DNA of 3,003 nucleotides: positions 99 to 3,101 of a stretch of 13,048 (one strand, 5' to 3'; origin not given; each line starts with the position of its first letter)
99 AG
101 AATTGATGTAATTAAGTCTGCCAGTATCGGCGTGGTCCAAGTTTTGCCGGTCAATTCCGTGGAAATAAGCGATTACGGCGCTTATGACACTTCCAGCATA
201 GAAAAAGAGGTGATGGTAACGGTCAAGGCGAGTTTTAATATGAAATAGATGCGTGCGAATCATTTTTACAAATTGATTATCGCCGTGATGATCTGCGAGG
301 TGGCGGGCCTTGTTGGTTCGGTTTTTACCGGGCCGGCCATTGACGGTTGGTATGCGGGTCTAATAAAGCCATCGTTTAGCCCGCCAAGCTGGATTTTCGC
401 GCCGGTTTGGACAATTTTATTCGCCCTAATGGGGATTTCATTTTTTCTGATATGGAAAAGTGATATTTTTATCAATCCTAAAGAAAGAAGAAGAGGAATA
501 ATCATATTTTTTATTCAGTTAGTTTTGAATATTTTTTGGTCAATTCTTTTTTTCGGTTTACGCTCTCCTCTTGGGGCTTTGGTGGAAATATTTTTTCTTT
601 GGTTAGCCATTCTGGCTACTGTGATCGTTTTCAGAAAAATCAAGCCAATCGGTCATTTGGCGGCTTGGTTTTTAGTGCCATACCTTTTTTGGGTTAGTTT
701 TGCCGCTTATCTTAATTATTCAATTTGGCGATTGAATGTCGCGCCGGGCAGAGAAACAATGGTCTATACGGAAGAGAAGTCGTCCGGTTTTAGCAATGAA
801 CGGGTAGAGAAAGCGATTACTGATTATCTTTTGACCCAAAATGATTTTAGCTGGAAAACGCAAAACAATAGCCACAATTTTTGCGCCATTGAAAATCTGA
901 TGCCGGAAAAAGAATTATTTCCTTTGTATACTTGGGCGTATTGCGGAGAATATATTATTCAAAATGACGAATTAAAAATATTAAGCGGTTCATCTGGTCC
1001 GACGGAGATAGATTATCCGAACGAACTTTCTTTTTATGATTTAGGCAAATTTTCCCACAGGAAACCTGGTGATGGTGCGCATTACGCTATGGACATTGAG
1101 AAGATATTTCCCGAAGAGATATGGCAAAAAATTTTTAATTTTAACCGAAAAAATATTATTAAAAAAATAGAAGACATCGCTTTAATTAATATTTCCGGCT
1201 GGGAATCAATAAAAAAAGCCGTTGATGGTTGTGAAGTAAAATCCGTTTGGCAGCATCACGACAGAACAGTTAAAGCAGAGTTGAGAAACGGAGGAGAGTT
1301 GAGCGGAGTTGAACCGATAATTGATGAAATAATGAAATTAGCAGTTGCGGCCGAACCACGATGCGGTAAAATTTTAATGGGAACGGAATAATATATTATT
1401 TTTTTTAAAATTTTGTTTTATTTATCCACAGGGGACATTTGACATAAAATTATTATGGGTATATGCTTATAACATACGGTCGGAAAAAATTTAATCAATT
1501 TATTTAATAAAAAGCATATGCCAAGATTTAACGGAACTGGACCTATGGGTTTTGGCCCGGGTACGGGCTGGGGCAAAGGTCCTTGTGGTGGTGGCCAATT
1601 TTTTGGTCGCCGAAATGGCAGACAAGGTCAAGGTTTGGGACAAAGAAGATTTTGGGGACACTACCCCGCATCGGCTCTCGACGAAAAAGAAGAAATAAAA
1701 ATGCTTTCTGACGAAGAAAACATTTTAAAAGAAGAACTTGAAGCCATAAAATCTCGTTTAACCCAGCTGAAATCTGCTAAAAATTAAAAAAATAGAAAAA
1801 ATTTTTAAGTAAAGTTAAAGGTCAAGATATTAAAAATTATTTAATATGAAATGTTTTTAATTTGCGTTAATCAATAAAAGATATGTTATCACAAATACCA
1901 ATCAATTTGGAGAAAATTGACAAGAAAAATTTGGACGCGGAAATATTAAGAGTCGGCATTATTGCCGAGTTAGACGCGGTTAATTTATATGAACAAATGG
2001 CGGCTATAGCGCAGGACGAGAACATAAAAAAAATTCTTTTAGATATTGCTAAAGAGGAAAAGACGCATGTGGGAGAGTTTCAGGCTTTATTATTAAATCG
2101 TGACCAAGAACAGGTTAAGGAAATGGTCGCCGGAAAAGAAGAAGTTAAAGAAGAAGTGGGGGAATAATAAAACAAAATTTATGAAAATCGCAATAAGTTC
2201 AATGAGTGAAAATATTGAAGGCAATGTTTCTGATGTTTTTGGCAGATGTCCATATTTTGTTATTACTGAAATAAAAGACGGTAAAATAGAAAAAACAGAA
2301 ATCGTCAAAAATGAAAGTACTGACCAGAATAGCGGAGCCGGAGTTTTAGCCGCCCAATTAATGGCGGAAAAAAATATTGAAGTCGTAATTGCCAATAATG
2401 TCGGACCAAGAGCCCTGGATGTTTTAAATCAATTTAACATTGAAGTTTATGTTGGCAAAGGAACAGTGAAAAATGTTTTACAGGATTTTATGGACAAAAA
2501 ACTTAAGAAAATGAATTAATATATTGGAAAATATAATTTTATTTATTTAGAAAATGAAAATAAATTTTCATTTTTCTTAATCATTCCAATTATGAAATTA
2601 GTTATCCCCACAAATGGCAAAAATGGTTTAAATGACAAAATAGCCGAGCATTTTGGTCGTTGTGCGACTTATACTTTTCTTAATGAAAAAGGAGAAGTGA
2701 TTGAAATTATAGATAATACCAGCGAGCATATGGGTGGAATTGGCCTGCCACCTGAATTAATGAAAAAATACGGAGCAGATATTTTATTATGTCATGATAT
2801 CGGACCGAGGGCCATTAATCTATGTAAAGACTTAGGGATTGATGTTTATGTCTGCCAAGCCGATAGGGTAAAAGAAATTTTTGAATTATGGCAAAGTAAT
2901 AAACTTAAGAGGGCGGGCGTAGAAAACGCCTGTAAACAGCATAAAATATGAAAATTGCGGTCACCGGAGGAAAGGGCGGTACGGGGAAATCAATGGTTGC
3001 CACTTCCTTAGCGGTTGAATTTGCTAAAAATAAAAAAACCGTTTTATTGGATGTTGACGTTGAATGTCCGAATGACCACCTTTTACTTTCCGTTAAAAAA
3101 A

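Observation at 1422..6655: Tight ten-gene metal/cofactor-handling island built mostly from families without a known function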

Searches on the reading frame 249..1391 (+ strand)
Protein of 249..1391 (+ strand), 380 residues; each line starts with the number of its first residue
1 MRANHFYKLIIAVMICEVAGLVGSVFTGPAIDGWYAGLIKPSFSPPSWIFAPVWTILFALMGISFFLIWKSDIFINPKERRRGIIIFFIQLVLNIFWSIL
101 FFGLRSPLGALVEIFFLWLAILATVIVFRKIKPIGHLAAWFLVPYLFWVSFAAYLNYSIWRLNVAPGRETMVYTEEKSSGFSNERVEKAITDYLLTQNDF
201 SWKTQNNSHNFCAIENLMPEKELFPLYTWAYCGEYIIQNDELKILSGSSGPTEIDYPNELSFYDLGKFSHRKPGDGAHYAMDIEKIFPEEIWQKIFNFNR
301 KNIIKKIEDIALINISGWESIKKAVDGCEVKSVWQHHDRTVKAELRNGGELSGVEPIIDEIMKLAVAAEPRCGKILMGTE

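Call 3: search_protein_families(library=pfam, proteins=[window:249-1391:+], max_evalue=0.01)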
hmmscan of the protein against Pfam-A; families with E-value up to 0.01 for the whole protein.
window:249-1391:+ (380 aa): 1 family
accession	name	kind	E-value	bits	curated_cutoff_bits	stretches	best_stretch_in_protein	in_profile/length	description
PF03073.20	TspO_MBR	-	7.5e-47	159.2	24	1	12-161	1-145/145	TspO/MBR family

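Call 6: search_protein_families(library=ncbifam, proteins=[window:249-1391:+], max_evalue=0.01)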
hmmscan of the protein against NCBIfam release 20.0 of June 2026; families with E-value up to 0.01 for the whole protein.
window:249-1391:+ (380 aa): 1 family
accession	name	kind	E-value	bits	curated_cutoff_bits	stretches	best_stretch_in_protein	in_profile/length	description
NF047825.1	T-richsensTspOAlph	equivalog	1.7e-28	99.7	180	1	8-164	5-149/152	tryptophan-rich sensory protein TspO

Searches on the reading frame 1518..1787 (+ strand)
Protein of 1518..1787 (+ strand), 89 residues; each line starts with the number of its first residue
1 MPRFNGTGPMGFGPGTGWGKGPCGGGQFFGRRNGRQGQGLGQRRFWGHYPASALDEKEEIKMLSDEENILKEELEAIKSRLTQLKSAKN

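Call 3: search_protein_families(library=pfam, proteins=[window:1518-1787:+], max_evalue=0.01)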
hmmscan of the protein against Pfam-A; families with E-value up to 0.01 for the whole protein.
window:1518-1787:+ (89 aa): 1 family
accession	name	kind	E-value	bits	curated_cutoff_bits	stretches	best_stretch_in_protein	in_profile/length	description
PF17253.7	DUF5320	-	7.5e-18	66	27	1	1-84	1-99/99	Family of unknown function (DUF5320)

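Call 6: search_protein_families(library=ncbifam, proteins=[window:1518-1787:+], max_evalue=0.01)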
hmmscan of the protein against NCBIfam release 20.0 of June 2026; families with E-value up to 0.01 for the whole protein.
window:1518-1787:+ (89 aa): 0 families

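Call 55: search_protein_families(library=pfam, alignment_id=A4, max_evalue=0.001)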
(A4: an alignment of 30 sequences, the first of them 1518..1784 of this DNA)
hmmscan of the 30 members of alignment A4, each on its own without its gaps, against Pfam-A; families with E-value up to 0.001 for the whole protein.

A. member 1, window:1518-1784:+ (89 aa): 1 family
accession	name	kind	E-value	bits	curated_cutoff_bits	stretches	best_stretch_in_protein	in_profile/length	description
PF17253.7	DUF5320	-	7.5e-18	66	27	1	1-84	1-99/99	Family of unknown function (DUF5320)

B. families by the number of members that match (of 30 scanned): 2 families
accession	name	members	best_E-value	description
PF17253.7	DUF5320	30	1.1e-26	Family of unknown function (DUF5320)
PF02579.22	Nitro_FeMo-Co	1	2e-06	Dinitrogenase iron-molybdenum cofactor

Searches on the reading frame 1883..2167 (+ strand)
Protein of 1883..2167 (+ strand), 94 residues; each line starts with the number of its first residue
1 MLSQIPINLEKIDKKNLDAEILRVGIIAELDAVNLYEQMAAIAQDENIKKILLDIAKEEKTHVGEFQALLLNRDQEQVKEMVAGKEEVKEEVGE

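Call 3: search_protein_families(library=pfam, proteins=[window:1883-2167:+], max_evalue=0.01)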
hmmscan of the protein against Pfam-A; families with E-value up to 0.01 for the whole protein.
window:1883-2167:+ (94 aa): 4 families
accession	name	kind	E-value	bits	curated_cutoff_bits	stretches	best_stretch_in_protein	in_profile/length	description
PF22277.2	EncFtn-like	-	2.3e-08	34.1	27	1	9-63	6-60/85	EncFtn-like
PF02915.23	Rubrerythrin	-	2.8e-08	34.7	22.8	1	20-84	1-70/137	Rubrerythrin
PF03232.19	COQ7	-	5.8e-06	26.5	23.5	1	19-74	4-60/169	Ubiquinone biosynthesis protein COQ7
PF09537.16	DUF2383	-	5.2e-05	23.8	30.8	1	28-79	12-63/111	Domain of unknown function (DUF2383)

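Call 6: search_protein_families(library=ncbifam, proteins=[window:1883-2167:+], max_evalue=0.01)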
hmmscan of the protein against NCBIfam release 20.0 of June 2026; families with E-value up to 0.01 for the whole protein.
window:1883-2167:+ (94 aa): 6 families
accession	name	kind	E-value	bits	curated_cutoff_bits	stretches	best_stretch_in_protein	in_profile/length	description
NF058679.1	EncB_fam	subfamily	1.1e-17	64.1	90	1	15-92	18-95/117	encapsulin nanocompartment ferritin-likeEncB family encapsulin nanocompartment ferritin-like cargo protein cargo protein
TIGR04535.1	ferrit_encaps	subfamily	2.4e-14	53.2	125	1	20-91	17-90/114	encapsulin-associated ferritin-like protein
NF058678.1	EncB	exception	6.4e-06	26.4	210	1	17-77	10-70/160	encapsulin nanocompartment ferritin-like cargo protein EncB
NF033656.1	DMQ_monoox_COQ7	equivalog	9.1e-05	22.1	180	1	10-63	36-88/205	2-polyprenyl-3-methyl-6-methoxy-1,4-benzoquinone monooxygenase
NF045676.1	FeExpMbfA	equivalog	0.00011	21.7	450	1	25-80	103-158/318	iron exporter MbfA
NF045767.1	RuberyRbr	equivalog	0.0026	17.8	200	1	31-78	100-150/194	rubrerythrin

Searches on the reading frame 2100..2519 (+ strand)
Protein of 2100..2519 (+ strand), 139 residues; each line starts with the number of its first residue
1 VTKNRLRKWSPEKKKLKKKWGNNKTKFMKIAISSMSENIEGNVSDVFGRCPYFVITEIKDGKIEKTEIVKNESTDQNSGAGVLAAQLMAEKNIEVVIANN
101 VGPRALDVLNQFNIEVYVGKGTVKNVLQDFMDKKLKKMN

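Call 3: search_protein_families(library=pfam, proteins=[window:2100-2519:+], max_evalue=0.01)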
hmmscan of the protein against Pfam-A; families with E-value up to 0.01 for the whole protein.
window:2100-2519:+ (139 aa): 1 family
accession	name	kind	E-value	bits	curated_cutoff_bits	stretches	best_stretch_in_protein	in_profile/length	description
PF02579.22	Nitro_FeMo-Co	-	1.1e-20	74.1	26.3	1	40-131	2-93/94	Dinitrogenase iron-molybdenum cofactor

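Call 6: search_protein_families(library=ncbifam, proteins=[window:2181-2519:+], max_evalue=0.01)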
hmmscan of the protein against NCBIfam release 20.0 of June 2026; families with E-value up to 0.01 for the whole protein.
window:2181-2519:+ (112 aa): 2 families
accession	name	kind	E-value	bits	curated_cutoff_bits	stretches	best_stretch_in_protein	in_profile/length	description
NF041136.1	MrpORP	equivalog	3.2e-14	53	450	1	1-108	265-365/365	iron-sulfur cluster carrier protein MrpORP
TIGR02663.1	nifX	equivalog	0.0078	16.6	112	1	1-79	1-77/119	nitrogen fixation protein NifX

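Call 7: search_solved_structures(query=window:2181-2519:+, max_evalue=0.01, show_alignments=2)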
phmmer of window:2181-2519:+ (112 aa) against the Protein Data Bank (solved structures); distinct sequences matched with E-value up to 0.01: 8.
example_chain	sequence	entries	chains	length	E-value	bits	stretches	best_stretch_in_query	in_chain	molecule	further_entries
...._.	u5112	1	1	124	6.2e-23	84.2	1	1-108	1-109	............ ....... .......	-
1rdu_A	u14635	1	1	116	2.4e-12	50.2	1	2-111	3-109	conserved hypothetical protein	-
1t3v_A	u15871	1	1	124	9.2e-09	38.7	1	10-110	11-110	conserved hypothetical protein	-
1o13_A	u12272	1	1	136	1.2e-08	38.3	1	10-110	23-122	probable NifB protein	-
2yx6_A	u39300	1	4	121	2.4e-08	37.4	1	1-109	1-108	Hypothetical protein PH0822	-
2wfb_A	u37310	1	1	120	1.1e-07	35.3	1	2-107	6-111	PUTATIVE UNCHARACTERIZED PROTEIN ORP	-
2qtd_A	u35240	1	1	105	0.0037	20.8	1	2-110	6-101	Uncharacterized protein MJ0327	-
2kla_A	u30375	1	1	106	0.0037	20.7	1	2-110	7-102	Uncharacterized protein MJ0327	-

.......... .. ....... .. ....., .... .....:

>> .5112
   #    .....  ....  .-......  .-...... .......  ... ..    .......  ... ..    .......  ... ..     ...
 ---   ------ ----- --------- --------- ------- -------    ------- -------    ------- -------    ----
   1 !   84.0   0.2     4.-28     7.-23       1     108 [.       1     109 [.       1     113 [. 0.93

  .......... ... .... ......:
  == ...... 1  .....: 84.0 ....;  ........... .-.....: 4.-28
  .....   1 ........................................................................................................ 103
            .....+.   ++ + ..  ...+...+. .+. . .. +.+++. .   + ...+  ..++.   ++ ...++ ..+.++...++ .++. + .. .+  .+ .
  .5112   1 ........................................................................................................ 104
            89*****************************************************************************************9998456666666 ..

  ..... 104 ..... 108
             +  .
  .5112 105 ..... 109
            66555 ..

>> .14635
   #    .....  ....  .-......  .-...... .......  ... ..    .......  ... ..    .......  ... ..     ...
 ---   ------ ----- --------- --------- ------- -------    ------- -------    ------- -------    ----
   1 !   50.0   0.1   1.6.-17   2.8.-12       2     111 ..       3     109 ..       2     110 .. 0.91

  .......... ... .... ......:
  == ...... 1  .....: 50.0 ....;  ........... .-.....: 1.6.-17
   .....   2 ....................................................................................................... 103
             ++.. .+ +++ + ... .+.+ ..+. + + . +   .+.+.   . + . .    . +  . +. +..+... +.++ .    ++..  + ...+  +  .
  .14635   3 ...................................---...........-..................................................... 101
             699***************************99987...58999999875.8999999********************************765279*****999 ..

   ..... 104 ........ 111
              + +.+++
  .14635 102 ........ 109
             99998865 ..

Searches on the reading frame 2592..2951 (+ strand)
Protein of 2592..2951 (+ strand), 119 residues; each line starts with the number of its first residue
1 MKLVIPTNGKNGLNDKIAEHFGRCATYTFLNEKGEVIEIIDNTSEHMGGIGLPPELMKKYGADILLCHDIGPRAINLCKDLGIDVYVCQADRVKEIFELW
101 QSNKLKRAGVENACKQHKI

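Call 3: search_protein_families(library=pfam, proteins=[window:2592-2951:+], max_evalue=0.01)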
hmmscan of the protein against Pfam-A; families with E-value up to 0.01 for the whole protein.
window:2592-2951:+ (119 aa): 1 family
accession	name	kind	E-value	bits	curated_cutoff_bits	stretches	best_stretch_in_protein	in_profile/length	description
PF02579.22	Nitro_FeMo-Co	-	9.5e-15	55.1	26.3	1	14-101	2-93/94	Dinitrogenase iron-molybdenum cofactor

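Call 6: search_protein_families(library=ncbifam, proteins=[window:2592-2951:+], max_evalue=0.01)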
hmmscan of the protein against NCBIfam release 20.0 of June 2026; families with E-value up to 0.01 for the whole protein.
window:2592-2951:+ (119 aa): 1 family
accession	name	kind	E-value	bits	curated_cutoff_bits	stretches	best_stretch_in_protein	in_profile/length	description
NF041136.1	MrpORP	equivalog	1.1e-07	31.6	450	1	14-102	273-362/365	iron-sulfur cluster carrier protein MrpORP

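Call 8: search_solved_structures(query=window:2592-2951:+, max_evalue=0.01)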
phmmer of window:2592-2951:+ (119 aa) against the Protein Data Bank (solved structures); distinct sequences matched with E-value up to 0.01: 6.
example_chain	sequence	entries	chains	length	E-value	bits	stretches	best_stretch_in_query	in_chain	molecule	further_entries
2yx6_A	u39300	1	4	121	1.2e-11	47.9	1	1-106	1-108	Hypothetical protein PH0822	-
1t3v_A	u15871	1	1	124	2.3e-09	40.5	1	3-111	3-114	conserved hypothetical protein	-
1o13_A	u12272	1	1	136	3.1e-09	40.1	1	3-111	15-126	probable NifB protein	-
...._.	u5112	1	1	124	3.7e-06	30.2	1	1-106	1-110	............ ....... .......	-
1rdu_A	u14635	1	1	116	5.2e-06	29.7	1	3-106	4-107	conserved hypothetical protein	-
2wfb_A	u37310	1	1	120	0.00055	23.2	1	10-85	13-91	PUTATIVE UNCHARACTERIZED PROTEIN ORP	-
